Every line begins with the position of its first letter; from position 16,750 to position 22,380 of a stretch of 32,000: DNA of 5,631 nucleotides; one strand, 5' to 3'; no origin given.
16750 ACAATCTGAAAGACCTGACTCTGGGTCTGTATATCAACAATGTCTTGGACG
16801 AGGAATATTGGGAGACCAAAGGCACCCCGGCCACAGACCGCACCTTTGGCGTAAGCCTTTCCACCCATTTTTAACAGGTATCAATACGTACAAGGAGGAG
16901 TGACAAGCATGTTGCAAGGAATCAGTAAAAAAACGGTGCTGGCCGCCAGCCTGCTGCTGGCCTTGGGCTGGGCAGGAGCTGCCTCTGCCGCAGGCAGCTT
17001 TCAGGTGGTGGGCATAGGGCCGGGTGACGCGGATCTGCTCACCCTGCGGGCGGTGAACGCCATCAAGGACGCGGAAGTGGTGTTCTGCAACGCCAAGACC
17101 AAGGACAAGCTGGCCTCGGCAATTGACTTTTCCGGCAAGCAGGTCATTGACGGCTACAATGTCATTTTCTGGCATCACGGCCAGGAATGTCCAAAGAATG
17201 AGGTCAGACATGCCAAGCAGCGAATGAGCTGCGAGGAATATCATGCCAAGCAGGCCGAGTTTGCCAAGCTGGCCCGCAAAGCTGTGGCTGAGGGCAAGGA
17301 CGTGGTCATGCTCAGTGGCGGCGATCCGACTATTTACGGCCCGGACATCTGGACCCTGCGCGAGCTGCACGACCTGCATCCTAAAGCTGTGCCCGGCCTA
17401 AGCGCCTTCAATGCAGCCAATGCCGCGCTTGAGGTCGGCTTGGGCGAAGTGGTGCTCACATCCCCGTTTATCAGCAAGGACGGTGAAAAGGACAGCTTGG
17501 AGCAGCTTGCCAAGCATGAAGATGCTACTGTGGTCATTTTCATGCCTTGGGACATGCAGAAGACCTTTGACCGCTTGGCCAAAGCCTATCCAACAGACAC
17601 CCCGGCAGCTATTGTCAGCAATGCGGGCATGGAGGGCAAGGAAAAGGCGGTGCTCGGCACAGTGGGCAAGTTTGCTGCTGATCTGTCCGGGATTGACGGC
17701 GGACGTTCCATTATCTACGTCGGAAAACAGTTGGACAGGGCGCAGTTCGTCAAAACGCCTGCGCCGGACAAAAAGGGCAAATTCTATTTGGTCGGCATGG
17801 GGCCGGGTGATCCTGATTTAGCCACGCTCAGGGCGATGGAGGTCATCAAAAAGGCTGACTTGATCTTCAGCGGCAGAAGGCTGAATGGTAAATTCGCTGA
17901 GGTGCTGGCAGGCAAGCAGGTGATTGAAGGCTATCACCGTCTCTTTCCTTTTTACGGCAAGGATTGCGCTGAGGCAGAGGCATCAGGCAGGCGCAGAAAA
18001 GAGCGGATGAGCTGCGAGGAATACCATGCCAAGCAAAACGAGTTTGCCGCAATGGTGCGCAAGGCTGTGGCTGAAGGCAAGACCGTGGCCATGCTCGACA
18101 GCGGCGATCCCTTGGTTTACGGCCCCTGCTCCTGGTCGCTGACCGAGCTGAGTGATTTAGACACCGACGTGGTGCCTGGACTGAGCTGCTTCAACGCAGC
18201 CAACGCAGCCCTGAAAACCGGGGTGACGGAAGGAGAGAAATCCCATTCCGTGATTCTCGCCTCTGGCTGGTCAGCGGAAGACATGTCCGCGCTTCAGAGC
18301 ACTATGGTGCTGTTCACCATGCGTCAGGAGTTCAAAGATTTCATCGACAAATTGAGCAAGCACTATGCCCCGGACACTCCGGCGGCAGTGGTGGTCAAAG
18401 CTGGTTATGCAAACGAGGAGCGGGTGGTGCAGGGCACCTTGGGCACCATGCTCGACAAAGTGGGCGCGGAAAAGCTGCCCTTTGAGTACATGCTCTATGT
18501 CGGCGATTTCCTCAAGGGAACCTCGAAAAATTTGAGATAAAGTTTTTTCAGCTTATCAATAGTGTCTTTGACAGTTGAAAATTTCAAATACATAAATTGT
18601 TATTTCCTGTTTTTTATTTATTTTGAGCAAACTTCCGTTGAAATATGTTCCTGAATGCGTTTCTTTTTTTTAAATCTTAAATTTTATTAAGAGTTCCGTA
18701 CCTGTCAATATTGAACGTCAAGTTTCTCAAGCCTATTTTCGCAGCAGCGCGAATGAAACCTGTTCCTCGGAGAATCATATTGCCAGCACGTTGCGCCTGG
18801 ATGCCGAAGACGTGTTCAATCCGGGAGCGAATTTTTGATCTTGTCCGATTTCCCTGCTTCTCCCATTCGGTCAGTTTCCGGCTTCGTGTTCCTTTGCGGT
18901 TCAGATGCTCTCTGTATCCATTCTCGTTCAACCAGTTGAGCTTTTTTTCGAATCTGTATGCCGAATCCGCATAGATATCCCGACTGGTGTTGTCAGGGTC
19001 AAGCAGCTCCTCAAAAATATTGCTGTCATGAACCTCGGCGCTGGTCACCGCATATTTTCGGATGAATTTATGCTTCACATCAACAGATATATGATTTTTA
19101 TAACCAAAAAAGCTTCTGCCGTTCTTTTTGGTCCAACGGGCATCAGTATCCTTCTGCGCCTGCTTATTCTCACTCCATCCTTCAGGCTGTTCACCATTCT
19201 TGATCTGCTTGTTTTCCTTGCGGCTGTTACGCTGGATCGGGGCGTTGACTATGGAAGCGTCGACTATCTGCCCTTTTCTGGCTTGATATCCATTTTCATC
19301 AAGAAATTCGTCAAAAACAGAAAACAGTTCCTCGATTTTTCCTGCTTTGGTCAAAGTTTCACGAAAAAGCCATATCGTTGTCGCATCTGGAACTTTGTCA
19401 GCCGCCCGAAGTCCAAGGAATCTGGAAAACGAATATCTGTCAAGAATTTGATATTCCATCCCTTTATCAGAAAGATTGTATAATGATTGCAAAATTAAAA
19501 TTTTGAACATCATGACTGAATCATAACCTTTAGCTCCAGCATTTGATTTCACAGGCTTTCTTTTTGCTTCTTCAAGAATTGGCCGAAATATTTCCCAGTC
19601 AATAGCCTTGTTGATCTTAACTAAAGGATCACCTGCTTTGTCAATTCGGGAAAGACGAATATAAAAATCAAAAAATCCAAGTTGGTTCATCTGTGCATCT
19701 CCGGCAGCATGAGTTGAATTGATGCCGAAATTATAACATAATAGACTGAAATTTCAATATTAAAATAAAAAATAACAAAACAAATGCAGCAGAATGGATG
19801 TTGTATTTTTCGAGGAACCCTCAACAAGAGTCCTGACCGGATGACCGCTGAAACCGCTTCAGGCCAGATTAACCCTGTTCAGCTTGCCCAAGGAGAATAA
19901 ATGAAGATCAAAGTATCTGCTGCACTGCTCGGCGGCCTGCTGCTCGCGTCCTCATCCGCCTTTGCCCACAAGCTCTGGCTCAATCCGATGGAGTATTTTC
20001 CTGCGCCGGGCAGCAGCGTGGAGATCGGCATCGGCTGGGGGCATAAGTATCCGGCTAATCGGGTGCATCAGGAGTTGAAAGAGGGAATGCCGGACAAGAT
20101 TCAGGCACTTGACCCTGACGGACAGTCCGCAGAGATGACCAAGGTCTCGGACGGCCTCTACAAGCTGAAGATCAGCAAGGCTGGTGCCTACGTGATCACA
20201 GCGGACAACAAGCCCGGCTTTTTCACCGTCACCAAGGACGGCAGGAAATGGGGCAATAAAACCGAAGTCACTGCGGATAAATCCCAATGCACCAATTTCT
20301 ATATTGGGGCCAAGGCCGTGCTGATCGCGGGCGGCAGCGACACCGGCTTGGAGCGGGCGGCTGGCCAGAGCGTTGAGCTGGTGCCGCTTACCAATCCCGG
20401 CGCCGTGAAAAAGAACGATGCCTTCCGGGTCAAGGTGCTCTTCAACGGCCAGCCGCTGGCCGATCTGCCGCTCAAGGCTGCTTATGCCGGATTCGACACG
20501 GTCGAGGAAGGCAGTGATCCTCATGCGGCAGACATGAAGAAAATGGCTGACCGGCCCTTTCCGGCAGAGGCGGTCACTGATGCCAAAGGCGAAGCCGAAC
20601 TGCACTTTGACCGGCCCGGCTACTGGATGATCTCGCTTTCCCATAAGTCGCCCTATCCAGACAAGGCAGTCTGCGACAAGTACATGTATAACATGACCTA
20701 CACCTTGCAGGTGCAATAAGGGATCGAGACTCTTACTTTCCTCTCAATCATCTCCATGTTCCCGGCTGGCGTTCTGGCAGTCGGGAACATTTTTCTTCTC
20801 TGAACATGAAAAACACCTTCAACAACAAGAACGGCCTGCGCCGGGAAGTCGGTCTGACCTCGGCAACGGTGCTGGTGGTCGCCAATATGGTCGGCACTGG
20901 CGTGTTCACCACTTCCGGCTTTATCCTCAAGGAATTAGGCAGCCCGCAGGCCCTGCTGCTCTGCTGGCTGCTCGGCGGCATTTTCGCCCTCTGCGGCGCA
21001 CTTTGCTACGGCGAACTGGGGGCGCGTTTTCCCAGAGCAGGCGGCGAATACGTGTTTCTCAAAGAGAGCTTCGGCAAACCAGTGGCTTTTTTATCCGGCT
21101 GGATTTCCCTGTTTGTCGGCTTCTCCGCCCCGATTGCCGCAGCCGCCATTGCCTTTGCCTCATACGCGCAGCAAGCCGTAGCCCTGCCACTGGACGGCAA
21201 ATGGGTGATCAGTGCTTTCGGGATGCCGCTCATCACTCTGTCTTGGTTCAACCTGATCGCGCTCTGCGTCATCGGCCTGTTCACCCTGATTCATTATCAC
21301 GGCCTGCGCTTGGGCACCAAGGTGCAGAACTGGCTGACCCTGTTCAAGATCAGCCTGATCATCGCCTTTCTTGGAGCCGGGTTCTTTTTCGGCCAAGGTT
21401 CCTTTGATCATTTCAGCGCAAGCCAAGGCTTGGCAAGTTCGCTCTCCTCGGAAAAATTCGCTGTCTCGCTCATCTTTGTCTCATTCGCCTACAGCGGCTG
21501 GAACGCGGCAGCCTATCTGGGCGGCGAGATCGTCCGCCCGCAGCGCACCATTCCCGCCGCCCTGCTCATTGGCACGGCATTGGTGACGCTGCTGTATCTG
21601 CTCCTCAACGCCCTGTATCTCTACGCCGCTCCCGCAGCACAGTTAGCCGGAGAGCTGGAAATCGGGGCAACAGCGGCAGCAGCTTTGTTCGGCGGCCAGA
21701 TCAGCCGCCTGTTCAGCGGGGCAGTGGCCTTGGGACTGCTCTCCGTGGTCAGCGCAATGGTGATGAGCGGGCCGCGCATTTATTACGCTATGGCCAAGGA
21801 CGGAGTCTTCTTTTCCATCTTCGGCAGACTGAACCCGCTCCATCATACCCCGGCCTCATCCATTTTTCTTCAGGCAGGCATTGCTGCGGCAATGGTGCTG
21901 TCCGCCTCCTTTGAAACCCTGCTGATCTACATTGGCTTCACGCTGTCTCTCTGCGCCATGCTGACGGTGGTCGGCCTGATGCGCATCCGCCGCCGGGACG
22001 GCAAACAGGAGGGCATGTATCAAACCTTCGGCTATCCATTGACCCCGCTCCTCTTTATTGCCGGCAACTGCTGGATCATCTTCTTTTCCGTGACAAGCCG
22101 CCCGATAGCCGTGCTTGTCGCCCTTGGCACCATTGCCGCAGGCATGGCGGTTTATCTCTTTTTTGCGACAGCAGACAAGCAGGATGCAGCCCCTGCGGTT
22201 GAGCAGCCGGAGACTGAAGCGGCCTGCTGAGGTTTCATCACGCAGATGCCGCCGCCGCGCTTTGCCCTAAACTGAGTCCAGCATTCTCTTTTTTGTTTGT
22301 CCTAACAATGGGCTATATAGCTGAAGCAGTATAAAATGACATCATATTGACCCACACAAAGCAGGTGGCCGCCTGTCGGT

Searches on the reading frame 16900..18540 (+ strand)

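Call 7: search_protein_families(library=pfam, proteins=[window:16900-18540:+], max_evalue=0.01)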
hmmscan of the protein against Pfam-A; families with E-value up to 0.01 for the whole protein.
window:16900-18540:+ (546 aa): 2 families
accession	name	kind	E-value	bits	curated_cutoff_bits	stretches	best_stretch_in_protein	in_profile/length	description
PF00590.25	TP_methylase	-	4.3e-87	291.9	27.8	2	294-516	1-210/212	Tetrapyrrole (Corrin/Porphyrin) Methylases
PF04055.27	Radical_SAM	-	0.0026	18.4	29.5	0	110-177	22-74/166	Radical SAM superfamily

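Call 11: search_protein_families(library=ncbifam, proteins=[window:16900-18540:+], max_evalue=0.001)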
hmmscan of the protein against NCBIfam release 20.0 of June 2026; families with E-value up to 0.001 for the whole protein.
window:16900-18540:+ (546 aa): 32 families (the best 25 are shown)
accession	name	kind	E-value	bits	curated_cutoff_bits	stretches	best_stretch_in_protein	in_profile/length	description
TIGR01465.1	cobM_cbiF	equivalog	8.3e-57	192.3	259.65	3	378-539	56-228/247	precorrin-4 C(11)-methyltransferase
NF004790.0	PRK06136.1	subfamily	5.2e-51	173.7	198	4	373-540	61-239/250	uroporphyrinogen-III C-methyltransferase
NF007922.1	PRK10637.1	equivalog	1.1e-48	166.3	400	4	374-537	275-448/450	siroheme synthase CysG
TIGR01469.1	cobA_cysG_Cterm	equivalog_domain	2.4e-47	161.7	185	3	33-264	2-219/238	uroporphyrinogen-III C-methyltransferase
TIGR01467.1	cobI_cbiL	equivalog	3.3e-45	154.3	163.25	2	293-511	1-210/230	precorrin-2 C(20)-methyltransferase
NF012017.0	PRK15473.1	equivalog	2.3e-36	125.4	408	2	380-539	67-237/257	cobalt-precorrin-4 methyltransferase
NF004647.0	PRK05990.1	equivalog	9.8e-32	110.3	271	2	291-453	4-162/245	precorrin-2 C(20)-methyltransferase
NF004423.0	PRK05765.1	equivalog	2.6e-30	105.8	332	4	385-520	66-211/247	precorrin-3B C(17)-methyltransferase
NF004058.0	PRK05576.1-1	equivalog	5.2e-30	104.6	239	2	36-179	6-137/221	cobalt-factor II C(20)-methyltransferase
TIGR02434.1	CobF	equivalog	6.9e-29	101.2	195.8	2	35-228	4-198/250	precorrin-6A synthase (deacetylating)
TIGR02467.1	CbiE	equivalog_domain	7.1e-29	100.7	92.9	4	113-229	48-158/204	precorrin-6y C5,15-methyltransferase (decarboxylating) subunit CbiE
TIGR01466.1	cobJ_cbiH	equivalog_domain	1.5e-26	93.5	246.35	2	116-265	53-212/239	precorrin-3B C(17)-methyltransferase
NF004059.0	PRK05576.1-2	equivalog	5.4e-26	91.7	274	2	294-510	3-208/236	cobalt-factor II C(20)-methyltransferase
NF004455.0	PRK05787.1-3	equivalog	8.1e-25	87.7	258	2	295-342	3-50/221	cobalt-precorrin-7 (C(5))-methyltransferase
NF004062.0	PRK05576.1-5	equivalog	2.3e-24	86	194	2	34-213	3-164/219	cobalt-factor II C(20)-methyltransferase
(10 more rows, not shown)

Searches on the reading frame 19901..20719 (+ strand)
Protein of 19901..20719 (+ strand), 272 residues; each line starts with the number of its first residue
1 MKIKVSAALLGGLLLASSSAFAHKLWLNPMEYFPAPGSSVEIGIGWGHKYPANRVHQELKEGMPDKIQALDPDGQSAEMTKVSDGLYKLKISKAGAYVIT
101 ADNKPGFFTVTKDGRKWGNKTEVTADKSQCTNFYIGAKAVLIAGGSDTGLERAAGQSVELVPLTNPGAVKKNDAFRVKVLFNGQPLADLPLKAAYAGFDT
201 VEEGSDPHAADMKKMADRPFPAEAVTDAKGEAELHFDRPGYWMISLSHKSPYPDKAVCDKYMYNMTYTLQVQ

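Call 7: search_protein_families(library=pfam, proteins=[window:19901-20719:+], max_evalue=0.01)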
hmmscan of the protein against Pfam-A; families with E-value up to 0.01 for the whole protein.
window:19901-20719:+ (272 aa): 1 family
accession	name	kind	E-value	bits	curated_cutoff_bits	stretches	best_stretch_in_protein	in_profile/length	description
PF10670.15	DUF4198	-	2.4e-41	142.6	34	1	20-249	1-208/209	Domain of unknown function (DUF4198)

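Call 38: search_protein_families(library=ncbifam, proteins=[window:19901-20719:+], max_evalue=1)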
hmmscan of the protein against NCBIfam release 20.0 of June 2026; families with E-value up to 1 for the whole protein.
window:19901-20719:+ (272 aa): 0 families

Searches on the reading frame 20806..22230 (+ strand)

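Call 7: search_protein_families(library=pfam, proteins=[window:20806-22230:+], max_evalue=0.01)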
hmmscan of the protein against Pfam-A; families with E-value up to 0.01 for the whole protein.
window:20806-22230:+ (474 aa): 2 families
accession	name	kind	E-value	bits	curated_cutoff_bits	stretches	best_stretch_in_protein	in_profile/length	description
PF13520.12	AA_permease_2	-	2.1e-53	182.2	27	1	16-428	2-404/427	Amino acid permease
PF00324.27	AA_permease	-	1.6e-30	106.7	24.6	1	21-429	3-416/470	Amino acid permease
